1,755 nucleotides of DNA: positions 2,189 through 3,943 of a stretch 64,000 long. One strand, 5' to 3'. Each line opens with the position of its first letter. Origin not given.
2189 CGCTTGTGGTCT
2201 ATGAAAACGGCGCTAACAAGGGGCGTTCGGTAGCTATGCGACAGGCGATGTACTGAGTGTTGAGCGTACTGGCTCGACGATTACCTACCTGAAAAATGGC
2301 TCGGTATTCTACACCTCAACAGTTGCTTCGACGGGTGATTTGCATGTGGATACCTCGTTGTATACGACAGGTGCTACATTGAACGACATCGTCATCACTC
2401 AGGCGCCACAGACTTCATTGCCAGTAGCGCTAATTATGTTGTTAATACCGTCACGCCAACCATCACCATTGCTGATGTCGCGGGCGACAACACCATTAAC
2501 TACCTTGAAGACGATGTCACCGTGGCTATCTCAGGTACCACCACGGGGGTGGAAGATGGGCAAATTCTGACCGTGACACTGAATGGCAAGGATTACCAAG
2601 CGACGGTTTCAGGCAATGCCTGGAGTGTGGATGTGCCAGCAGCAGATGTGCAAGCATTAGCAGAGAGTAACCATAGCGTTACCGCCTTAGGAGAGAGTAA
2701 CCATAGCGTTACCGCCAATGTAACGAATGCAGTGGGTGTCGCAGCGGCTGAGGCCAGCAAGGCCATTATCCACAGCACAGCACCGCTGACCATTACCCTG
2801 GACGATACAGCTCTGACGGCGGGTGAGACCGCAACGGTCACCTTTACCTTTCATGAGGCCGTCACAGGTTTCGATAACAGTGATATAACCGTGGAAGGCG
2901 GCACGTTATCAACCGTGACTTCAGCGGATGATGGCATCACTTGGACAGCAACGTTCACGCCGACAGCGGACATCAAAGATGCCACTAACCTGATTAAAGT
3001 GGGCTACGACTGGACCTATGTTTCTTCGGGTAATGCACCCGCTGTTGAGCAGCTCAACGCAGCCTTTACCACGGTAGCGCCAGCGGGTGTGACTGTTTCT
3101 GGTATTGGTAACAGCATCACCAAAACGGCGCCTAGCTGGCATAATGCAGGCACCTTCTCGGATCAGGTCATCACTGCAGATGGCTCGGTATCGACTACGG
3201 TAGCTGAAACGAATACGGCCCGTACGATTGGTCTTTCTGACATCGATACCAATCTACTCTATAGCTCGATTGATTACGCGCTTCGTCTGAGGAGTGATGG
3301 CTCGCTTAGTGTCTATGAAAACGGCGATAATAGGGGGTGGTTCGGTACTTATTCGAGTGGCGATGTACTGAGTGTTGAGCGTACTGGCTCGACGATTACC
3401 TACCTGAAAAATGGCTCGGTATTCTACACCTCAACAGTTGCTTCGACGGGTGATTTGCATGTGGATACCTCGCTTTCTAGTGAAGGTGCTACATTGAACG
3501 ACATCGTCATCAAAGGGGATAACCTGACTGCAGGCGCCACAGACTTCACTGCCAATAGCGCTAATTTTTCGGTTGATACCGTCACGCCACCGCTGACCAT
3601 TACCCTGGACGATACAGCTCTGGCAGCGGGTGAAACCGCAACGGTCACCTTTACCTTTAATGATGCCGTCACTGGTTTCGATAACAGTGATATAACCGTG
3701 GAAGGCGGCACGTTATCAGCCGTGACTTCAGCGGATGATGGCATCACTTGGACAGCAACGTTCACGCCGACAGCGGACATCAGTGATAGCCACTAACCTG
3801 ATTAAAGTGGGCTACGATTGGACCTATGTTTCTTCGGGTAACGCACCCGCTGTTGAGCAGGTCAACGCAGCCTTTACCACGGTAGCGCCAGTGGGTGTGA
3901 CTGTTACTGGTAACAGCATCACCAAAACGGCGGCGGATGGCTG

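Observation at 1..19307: Two tandem giant RTX/T1SS adhesin paralogs built from concertedly evolving A-B(-C) DNA repeats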

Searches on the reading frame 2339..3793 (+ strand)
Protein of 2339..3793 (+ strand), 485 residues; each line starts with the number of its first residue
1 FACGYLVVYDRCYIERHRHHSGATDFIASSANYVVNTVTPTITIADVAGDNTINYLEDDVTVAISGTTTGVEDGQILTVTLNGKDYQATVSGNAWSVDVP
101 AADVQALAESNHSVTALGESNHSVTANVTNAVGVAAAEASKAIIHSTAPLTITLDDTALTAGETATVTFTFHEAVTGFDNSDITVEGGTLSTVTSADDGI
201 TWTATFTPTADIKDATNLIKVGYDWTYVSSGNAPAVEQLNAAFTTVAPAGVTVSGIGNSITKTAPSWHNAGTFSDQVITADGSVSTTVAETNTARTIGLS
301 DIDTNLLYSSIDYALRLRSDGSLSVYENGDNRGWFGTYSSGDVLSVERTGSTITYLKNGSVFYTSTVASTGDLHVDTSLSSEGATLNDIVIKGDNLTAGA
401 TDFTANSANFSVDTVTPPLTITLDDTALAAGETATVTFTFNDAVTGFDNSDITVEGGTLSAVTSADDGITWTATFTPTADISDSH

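Call 7: search_protein_families(library=pfam, proteins=[window:2339-3793:+], max_evalue=0.01)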
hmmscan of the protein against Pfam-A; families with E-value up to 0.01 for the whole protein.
window:2339-3793:+ (485 aa): 6 families
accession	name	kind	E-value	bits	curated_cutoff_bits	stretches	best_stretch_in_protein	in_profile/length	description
PF19078.6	Big_12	-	6.3e-53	177.7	27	2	150-235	7-92/102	Bacterial Ig-like domain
PF22544.2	HYDIN_VesB_CFA65-like_Ig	-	1.5e-05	25.6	25.5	0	406-455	33-85/100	HYDIN/CFA65/VesB-like, Ig-like domain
PF14310.12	Fn3-like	-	0.00021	21.8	25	0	426-457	27-61/71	Fibronectin type III-like domain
PF02012.26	BNR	-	0.0009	19.3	27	0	194-203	2-11/12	BNR/Asp-box repeat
PF23536.1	TraK_C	-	0.0013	19.3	28.5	0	370-436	45-106/110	TraK C-terminal domain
PF07703.20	A2M_BRD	-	0.0027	18.5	22.7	0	419-450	1-31/140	Alpha-2-macroglobulin bait region domain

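Call 8: search_protein_families(library=ncbifam, proteins=[window:2339-3793:+], max_evalue=0.01)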
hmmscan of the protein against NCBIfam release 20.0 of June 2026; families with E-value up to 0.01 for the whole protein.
window:2339-3793:+ (485 aa): 2 families
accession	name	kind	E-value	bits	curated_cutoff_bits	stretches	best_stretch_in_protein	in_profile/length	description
NF033510.3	Ca_tandemer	repeat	7.4e-18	64.7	50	1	31-117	2-87/96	Ca2+-stabilized repeat-containing adhesin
NF012196.1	Ig_like_ice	domain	8.9e-12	44.8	50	1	29-106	15-100/108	Ig-like domain-containing protein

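Call 21: find_homologous_proteins(query=window:2402-3613:+, max_evalue=0.00001)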
Query window:2402-3613:+ (404 aa): 78 proteins with E <= 0.00001 among 8000 candidates.
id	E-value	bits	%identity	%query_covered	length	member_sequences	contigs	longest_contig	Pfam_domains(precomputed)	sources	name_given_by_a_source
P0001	3.5e-248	841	100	90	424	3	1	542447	PF19078.7,PF22544.3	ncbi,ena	-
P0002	2.5e-232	789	95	90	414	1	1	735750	PF19078.7,PF22544.3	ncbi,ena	-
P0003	2.9e-208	709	85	69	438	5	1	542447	PF19078.7,PF22544.3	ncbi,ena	-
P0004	1.3e-129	451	88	45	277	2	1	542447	PF19078.7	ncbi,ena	-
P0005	1.2e-112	395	86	61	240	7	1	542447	PF19078.7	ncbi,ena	-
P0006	6.8e-109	383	78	35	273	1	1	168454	PF19078.7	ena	-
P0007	9.1e-99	349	84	57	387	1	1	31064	PF13753.13,PF19078.7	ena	-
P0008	1.7e-93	332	59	18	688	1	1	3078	PF13205.13,PF19078.7,PF22544.3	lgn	-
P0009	7.4e-92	326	76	47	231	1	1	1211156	PF19078.7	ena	-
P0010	9.8e-84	300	49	87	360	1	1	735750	PF19078.7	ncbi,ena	-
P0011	6.6e-77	277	63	19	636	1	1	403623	PF19078.7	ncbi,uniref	ncbi:hypothetical protein F475_02430, partial [Pseudomonas sp. URMO17WK12:I6]|uniref:Ig-like domain-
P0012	1.5e-76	276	44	31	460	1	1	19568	PF19078.7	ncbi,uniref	ncbi:Ig-like domain-containing protein, partial [Acidovorax sp.]|uniref:Ig-like domain-containing pr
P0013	2.5e-76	275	38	49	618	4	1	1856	PF04314.19,PF26272.1,PF09122.17,PF19078.7,PF14310.13,PF04234.19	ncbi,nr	ncbi:hypothetical protein D8B24_21470, partial [Verminephrobacter aporrectodeae subsp. tuberculatae]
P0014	1.4e-75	273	50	22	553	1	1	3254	PF19078.7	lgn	-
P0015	1.4e-74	270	52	25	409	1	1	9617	PF13205.13,PF02012.27,PF19078.7,PF22544.3,PF14310.13,PF04234.19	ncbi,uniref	ncbi:Ig-like domain-containing protein, partial [Phenylobacterium sp.]|uniref:Ig-like domain-contain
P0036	8.0e-41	159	68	33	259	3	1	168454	-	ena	-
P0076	7.2e-7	47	89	9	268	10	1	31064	PF13205.13,PF13753.13,PF00353.26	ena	-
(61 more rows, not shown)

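Call 22: find_encoding_contigs(protein=P0001, flank=10000, max_places=3)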
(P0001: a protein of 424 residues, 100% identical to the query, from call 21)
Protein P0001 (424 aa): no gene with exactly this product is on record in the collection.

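Call 23: find_encoding_contigs(protein=P0002, flank=10000, max_places=3)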
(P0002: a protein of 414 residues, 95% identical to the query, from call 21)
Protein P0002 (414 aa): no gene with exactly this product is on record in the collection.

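Call 24: list_cluster_members(proteins=[P0001, P0002, P0003, P0006, P0007, P0009, P0010, P0036, P0076])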
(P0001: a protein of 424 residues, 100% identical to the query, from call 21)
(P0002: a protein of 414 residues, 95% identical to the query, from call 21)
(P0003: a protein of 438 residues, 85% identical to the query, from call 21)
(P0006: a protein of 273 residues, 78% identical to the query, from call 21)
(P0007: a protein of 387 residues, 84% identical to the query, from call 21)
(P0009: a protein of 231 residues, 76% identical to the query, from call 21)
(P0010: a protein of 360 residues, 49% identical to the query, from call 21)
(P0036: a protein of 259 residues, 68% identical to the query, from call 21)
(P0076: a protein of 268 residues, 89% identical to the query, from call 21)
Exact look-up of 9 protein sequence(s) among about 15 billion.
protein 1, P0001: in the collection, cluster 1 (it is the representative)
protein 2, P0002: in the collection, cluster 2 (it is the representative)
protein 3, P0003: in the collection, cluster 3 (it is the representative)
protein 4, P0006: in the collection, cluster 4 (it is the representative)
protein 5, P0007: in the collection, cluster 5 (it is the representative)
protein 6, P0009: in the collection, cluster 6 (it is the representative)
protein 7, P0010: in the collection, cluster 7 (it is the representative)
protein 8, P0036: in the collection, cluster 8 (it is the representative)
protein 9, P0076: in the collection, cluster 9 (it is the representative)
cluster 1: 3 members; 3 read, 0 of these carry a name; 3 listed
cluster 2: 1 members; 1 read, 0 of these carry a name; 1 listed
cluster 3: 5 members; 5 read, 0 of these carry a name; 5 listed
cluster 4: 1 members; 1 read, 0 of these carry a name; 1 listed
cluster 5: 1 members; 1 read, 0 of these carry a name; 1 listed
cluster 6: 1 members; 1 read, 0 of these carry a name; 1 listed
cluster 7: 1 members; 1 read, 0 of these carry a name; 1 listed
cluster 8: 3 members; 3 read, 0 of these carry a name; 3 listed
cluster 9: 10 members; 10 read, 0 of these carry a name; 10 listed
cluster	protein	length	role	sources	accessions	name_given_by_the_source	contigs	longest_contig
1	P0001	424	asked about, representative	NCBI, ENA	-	-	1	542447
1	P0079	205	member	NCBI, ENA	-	-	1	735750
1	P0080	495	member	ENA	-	-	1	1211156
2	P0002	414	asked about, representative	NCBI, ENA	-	-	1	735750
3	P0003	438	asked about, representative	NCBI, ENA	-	-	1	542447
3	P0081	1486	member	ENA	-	-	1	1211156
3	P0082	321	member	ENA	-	-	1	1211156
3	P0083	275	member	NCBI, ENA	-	-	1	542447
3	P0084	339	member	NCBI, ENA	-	-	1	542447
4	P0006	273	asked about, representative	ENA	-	-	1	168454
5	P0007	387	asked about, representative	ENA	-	-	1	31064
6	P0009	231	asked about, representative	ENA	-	-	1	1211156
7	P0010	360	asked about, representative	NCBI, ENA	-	-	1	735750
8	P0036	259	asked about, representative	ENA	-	-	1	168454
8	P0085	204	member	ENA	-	-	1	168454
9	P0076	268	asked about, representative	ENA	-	-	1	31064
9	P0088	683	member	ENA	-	-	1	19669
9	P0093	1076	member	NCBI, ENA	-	-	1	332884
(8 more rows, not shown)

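Call 25: find_encoding_contigs(protein=P0081, flank=10000, max_places=3)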
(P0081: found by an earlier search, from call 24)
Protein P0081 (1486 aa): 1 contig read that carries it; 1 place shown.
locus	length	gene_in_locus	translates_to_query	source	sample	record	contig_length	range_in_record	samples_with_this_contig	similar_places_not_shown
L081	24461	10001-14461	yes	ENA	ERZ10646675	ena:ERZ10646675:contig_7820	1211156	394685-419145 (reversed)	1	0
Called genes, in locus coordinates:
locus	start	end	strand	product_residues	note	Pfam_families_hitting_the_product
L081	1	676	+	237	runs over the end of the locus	PF19078:Big_12, PF14310:Fn3-like (faint), PF19078:Big_12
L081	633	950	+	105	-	PF19078:Big_12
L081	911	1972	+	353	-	PF07703:A2M_BRD (faint), PF13584:BatD (faint), PF14310:Fn3-like (faint), PF19078:Big_12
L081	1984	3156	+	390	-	-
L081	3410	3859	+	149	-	-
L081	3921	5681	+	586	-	-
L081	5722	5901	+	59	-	-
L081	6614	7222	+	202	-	PF13205:Big_5 (weak), PF13753:SWM_repeat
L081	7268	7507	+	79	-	-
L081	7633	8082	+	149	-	PF19078:Big_12 (weak)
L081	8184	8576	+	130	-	PF13205:Big_5 (weak), PF13753:SWM_repeat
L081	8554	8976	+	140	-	PF00353:HemolysinCabind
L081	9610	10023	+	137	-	PF19078:Big_12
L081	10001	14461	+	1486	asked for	PF00957:Synaptobrevin (faint), PF23536:TraK_C (faint), PF07703:A2M_BRD (faint), PF14310:Fn3-like (faint), PF19078:Big_12, PF22544:HYDIN_VesB_CFA65-like_Ig (faint), PF02012:BNR (faint), PF19078:Big_12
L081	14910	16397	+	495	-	PF22544:HYDIN_VesB_CFA65-like_Ig (faint), PF19078:Big_12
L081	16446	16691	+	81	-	-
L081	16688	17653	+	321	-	PF19078:Big_12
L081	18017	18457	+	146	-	-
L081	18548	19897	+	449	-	PF22544:HYDIN_VesB_CFA65-like_Ig (faint), PF19078:Big_12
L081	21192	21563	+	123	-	-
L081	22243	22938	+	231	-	PF19078:Big_12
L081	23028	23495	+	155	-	PF00353:HemolysinCabind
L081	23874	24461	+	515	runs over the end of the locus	PF04262:Glu_cys_ligase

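Call 26: find_encoding_contigs(protein=P0093, flank=10000, max_places=3)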
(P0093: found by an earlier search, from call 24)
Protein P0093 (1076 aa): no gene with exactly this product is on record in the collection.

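Call 49: find_encoding_contigs(protein=P0006, flank=10000, max_places=2)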
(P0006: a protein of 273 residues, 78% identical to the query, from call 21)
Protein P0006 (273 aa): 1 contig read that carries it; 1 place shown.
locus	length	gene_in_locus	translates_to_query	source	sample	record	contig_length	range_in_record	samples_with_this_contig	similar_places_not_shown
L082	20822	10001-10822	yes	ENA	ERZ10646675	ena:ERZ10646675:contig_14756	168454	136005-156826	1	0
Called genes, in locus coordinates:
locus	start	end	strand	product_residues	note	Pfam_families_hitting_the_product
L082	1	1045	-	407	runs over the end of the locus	PF28597:T2SSF_N, PF00482:T2SSF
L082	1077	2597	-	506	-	PF22341:GSPE_N1E, PF00437:T2SSE, PF25199:nSTAND_NTPase5 (faint), PF13401:AAA_22 (faint)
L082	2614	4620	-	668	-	PF21305:type_II_gspD_N0, PF03958:Secretin_N, PF00263:Secretin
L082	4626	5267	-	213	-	PF11356:T2SSC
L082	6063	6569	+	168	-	-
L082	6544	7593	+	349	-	-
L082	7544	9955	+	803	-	-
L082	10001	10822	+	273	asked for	PF19078:Big_12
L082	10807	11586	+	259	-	-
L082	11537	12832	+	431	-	-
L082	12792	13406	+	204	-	PF19078:Big_12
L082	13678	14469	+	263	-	PF13205:Big_5 (weak), PF13753:SWM_repeat, PF00353:HemolysinCabind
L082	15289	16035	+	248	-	-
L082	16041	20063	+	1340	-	PF13205:Big_5, PF19078:Big_12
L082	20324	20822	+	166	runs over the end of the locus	-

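Call 50: find_encoding_contigs(protein=P0088, flank=10000, max_places=2)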
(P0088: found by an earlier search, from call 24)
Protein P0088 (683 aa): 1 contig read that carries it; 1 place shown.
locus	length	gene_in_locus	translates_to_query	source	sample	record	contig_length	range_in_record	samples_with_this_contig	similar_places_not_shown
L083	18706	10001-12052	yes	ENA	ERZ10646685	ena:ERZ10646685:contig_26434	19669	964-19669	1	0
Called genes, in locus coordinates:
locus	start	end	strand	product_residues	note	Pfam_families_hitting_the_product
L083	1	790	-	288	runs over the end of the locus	-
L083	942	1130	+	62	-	-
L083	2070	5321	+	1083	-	-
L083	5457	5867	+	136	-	-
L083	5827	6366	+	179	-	-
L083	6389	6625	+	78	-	-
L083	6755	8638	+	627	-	-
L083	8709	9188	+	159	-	-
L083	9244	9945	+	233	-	-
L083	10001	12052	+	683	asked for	PF14310:Fn3-like (faint), PF19078:Big_12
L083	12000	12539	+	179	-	-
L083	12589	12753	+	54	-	-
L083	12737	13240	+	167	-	PF00353:HemolysinCabind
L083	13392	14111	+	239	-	PF01797:Y1_Tnp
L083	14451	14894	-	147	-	-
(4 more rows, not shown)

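Call 73: search_protein_families(library=ncbifam, proteins=[L081:9604-10023:+], max_evalue=0.1)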
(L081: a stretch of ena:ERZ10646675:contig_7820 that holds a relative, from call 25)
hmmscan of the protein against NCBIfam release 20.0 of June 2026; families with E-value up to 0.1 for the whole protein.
L081:9604-10023:+ (139 aa): 2 families
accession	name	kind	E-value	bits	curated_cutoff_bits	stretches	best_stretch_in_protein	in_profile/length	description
NF032891.0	tail_200_repeat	domain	0.0072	15.8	350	1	36-107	7-75/195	tandem large repeat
NF041766.1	choice_anch_U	domain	0.095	13.5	32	0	41-60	17-36/92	choice-of-anchor U domain-containing protein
